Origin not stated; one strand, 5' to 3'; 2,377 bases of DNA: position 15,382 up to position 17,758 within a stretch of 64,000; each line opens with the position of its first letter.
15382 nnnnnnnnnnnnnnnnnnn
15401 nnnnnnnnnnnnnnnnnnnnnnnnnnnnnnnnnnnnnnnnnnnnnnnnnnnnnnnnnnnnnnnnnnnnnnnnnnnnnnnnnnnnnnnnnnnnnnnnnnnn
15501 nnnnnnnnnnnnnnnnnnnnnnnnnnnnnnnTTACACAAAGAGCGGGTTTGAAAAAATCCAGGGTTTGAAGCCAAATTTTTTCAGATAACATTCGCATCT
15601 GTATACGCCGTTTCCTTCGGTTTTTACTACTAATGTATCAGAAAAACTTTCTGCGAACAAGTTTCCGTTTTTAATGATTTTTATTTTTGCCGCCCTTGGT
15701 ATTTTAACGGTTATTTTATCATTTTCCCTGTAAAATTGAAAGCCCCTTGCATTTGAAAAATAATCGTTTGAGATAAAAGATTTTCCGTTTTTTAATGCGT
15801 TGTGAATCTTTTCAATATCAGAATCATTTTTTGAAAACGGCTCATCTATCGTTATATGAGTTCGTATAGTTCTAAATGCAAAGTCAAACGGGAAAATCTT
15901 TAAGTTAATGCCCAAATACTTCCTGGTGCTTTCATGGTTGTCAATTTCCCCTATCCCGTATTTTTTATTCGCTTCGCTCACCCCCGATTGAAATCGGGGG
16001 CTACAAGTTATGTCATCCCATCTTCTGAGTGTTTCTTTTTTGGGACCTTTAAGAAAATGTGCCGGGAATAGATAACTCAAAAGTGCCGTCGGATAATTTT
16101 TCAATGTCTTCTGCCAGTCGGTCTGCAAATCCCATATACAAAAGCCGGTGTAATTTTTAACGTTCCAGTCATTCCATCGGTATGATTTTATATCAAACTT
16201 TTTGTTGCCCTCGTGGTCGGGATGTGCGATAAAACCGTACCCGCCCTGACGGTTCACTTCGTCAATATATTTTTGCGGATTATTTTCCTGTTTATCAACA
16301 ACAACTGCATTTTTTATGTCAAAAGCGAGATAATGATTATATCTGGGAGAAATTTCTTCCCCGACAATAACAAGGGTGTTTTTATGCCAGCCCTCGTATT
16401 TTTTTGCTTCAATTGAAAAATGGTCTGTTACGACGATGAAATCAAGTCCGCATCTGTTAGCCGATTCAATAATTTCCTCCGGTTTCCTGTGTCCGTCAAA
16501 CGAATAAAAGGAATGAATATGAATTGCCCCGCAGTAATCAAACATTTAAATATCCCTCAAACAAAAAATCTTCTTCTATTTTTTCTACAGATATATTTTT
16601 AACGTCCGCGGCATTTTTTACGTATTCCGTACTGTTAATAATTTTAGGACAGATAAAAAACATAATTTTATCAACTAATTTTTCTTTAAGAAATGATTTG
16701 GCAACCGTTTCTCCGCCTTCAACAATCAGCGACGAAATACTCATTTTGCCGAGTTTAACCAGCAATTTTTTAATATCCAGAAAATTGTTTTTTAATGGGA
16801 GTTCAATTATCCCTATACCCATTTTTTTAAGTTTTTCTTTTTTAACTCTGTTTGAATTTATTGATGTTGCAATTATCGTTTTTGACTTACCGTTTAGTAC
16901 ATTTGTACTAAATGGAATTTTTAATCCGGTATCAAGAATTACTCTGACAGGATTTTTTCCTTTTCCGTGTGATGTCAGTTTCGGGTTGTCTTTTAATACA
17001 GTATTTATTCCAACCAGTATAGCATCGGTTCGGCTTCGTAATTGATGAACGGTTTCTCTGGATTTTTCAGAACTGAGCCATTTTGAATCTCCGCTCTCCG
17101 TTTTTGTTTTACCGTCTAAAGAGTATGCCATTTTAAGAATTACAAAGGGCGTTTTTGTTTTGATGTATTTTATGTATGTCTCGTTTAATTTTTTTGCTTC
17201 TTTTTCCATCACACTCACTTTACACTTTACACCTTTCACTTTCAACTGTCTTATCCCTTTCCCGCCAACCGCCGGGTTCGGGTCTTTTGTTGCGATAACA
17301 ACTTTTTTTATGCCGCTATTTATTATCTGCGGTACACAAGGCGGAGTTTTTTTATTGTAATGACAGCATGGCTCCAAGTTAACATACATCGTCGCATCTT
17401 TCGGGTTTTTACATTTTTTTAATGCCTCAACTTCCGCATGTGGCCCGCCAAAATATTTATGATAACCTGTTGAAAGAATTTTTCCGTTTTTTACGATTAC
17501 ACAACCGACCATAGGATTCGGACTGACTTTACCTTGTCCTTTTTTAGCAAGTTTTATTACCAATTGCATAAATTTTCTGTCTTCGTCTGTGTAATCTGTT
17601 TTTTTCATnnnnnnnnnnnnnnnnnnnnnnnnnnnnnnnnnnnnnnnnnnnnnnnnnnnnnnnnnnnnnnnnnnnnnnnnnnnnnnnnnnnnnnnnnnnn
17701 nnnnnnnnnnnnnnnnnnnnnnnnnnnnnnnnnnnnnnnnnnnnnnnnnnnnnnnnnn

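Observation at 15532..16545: PHP-domain phosphoesterase encoded inside the FMN-riboswitch-controlled rib operon: candidate for the missing ARPP phosphatase step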

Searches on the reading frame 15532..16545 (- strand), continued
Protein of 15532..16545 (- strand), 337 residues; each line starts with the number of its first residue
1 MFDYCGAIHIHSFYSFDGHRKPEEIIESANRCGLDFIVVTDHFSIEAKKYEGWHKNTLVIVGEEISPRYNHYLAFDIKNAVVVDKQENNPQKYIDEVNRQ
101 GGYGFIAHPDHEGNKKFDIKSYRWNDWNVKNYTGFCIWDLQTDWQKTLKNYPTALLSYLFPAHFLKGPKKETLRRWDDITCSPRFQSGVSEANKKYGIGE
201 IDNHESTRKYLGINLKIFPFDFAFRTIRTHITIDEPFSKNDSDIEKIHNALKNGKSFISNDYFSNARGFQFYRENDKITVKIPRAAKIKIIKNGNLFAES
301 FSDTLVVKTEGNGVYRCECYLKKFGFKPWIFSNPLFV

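Call 56: find_encoding_contigs(protein=P0437, flank=6000, max_places=1)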
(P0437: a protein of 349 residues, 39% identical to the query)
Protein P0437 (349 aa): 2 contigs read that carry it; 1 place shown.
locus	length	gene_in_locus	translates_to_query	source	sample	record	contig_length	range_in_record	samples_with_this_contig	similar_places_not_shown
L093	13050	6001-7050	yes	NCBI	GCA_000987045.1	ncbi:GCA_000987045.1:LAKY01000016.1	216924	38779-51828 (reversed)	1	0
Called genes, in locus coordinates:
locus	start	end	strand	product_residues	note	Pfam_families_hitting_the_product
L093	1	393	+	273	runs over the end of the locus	PF00899:ThiF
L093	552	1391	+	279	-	PF03460:NIR_SIR_ferr, PF01077:NIR_SIR, PF12837:Fer4_6 (faint), PF14697:Fer4_21 (weak), PF13187:Fer4_9 (faint), PF00037:Fer4, PF13237:Fer4_10, PF12838:Fer4_7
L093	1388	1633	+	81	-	PF01206:TusA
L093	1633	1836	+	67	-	PF02597:ThiS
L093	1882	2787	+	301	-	PF00291:PALP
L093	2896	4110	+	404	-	PF01546:Peptidase_M20, PF07687:M20_dimer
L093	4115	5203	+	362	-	-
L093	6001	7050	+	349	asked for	PF02811:PHP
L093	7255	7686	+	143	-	PF02381:MraZ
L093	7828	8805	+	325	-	PF01795:Methyltransf_5, PF13847:Methyltransf_31 (faint), PF13649:Methyltransf_25 (faint)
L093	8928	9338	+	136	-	PF04977:DivIC (weak)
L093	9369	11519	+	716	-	PF03717:PBP_dimer, PF00905:Transpeptidase, PF03793:PASTA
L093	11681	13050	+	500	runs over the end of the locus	PF01225:Mur_ligase, PF08245:Mur_ligase_M, PF02875:Mur_ligase_C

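Call 64: search_protein_families(library=pfam, proteins=[L091:4333-5406:+, L091:7070-7912:+], max_evalue=0.001)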
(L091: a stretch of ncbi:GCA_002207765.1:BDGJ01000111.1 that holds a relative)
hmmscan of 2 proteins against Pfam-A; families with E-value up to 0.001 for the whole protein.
L091:4333-5406:+ (357 aa): 0 families

L091:7070-7912:+ (280 aa): 1 family
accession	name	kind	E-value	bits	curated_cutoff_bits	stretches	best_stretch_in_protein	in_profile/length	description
PF02811.25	PHP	-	5.1e-24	85.9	26.4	1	4-210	1-164/164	PHP domain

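Call 65: find_encoding_contigs(protein=P0016, flank=4000, max_places=2)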
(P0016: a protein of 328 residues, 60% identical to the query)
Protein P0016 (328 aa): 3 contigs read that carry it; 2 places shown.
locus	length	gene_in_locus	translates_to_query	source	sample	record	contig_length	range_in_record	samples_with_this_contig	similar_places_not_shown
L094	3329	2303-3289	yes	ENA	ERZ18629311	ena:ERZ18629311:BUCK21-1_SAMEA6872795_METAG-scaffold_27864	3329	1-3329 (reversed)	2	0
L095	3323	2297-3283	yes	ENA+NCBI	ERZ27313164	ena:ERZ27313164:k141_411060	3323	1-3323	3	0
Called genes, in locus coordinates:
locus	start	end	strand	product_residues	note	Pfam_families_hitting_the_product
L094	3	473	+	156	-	?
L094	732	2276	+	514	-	PF00890:FAD_binding_2, PF01266:DAO (weak), PF07992:Pyr_redox_2 (faint), PF02910:Succ_DH_flav_C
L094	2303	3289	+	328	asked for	PF02811:PHP (weak)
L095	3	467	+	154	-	?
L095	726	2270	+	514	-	PF00890:FAD_binding_2, PF01266:DAO (weak), PF07992:Pyr_redox_2 (faint), PF02910:Succ_DH_flav_C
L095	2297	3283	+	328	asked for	PF02811:PHP (weak)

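Call 66: find_encoding_contigs(protein=P0019, flank=4000, max_places=2)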
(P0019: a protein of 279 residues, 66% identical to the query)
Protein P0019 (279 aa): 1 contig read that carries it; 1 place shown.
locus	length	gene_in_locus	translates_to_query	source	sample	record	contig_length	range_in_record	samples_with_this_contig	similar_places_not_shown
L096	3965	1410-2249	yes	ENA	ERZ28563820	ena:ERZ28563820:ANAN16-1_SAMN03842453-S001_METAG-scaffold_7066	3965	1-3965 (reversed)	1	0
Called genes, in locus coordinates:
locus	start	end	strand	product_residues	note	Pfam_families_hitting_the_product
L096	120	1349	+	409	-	PF00872:Transposase_mut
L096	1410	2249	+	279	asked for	PF02811:PHP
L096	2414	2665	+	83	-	-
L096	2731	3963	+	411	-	?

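Call 67: find_encoding_contigs(protein=P0006, flank=4000, max_places=2)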
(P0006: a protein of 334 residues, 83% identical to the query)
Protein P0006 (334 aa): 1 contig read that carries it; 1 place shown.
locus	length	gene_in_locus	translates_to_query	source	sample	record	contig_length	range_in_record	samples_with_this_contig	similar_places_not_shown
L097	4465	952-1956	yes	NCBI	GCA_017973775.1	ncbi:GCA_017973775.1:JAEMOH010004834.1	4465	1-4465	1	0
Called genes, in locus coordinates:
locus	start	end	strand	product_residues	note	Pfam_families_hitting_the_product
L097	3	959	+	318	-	?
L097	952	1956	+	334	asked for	PF02811:PHP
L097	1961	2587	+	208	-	PF00677:Lum_binding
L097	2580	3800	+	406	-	PF00926:DHBP_synthase, PF00925:GTP_cyclohydro2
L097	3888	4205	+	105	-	-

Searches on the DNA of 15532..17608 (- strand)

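Call 27: search_rna_families(sources=[L001, L002, L003, L004, L005, L006, L007, L008], threshold=gathering)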
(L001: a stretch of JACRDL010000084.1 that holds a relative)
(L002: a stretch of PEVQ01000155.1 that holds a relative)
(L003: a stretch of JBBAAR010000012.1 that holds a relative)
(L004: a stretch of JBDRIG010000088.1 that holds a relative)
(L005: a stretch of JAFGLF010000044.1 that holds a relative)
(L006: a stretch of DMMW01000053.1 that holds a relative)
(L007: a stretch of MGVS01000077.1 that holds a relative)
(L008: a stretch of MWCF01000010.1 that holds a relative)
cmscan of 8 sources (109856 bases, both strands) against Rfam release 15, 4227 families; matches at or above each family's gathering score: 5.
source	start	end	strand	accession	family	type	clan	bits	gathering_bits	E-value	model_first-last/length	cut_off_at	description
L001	177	299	+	RF00050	FMN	Cis-reg; riboswitch;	-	106.4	66.2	1.7e-23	1-138/138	no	FMN riboswitch aptamer (RFN element)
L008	6752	6874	+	RF00050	FMN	Cis-reg; riboswitch;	-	99.1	66.2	1.7e-21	1-138/138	no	FMN riboswitch aptamer (RFN element)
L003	4065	4200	+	RF00050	FMN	Cis-reg; riboswitch;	-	88.8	66.2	1e-18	1-138/138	no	FMN riboswitch aptamer (RFN element)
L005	6502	6658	+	RF00050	FMN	Cis-reg; riboswitch;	-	86.3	66.2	5.2e-18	1-138/138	no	FMN riboswitch aptamer (RFN element)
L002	5599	5771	+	RF00050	FMN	Cis-reg; riboswitch;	-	78.5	66.2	6.7e-16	1-138/138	no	FMN riboswitch aptamer (RFN element)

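Call 33: search_rna_families(sources=[L004, L009, L026, L028, L046, L081, L083, L084, L085], threshold=gathering)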
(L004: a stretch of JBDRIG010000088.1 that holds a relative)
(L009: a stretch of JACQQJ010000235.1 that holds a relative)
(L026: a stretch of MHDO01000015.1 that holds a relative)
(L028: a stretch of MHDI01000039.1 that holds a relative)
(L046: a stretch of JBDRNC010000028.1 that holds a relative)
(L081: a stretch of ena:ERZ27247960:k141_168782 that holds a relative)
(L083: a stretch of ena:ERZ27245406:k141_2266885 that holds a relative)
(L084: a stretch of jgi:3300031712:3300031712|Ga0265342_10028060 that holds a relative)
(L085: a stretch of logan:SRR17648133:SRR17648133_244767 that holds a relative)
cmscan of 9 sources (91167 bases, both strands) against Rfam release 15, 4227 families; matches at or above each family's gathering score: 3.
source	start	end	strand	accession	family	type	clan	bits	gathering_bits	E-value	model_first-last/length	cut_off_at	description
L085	2568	2690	+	RF00050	FMN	Cis-reg; riboswitch;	-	99.1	66.2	1.4e-21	1-138/138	no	FMN riboswitch aptamer (RFN element)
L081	4758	4910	+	RF00050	FMN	Cis-reg; riboswitch;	-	85.3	66.2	8.1e-18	1-138/138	no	FMN riboswitch aptamer (RFN element)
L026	4104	4178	-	RF00005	tRNA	Gene; tRNA;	CL00001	64.6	29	1.4e-11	1-71/71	no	tRNA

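Call 59: search_rna_families(source=L004, start=2300, end=3700, threshold=evalue, max_evalue=0.1)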
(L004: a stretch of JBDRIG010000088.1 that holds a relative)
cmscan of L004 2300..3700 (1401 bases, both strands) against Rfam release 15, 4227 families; matches with E-value up to 0.1: 0.
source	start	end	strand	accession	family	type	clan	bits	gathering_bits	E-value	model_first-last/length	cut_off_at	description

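Call 60: search_rna_families(sources=[L086, L087, L089, L091, L092, L093], threshold=gathering)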
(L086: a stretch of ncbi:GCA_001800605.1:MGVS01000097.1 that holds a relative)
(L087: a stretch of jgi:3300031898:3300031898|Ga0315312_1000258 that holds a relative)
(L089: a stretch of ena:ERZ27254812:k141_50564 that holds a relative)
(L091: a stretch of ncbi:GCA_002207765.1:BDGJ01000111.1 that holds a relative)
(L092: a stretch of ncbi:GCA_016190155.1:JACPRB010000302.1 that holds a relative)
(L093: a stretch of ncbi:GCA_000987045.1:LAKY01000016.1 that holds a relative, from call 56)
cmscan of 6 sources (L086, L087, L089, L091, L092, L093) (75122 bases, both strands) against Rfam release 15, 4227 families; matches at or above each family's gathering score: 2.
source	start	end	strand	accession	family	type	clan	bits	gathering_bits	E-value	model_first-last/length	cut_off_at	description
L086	6755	6880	+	RF00050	FMN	Cis-reg; riboswitch;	-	113.1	66.2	1.7e-25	1-138/138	no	FMN riboswitch aptamer (RFN element)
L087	6646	6817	+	RF00050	FMN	Cis-reg; riboswitch;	-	86.5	66.2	3.1e-18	1-138/138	no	FMN riboswitch aptamer (RFN element)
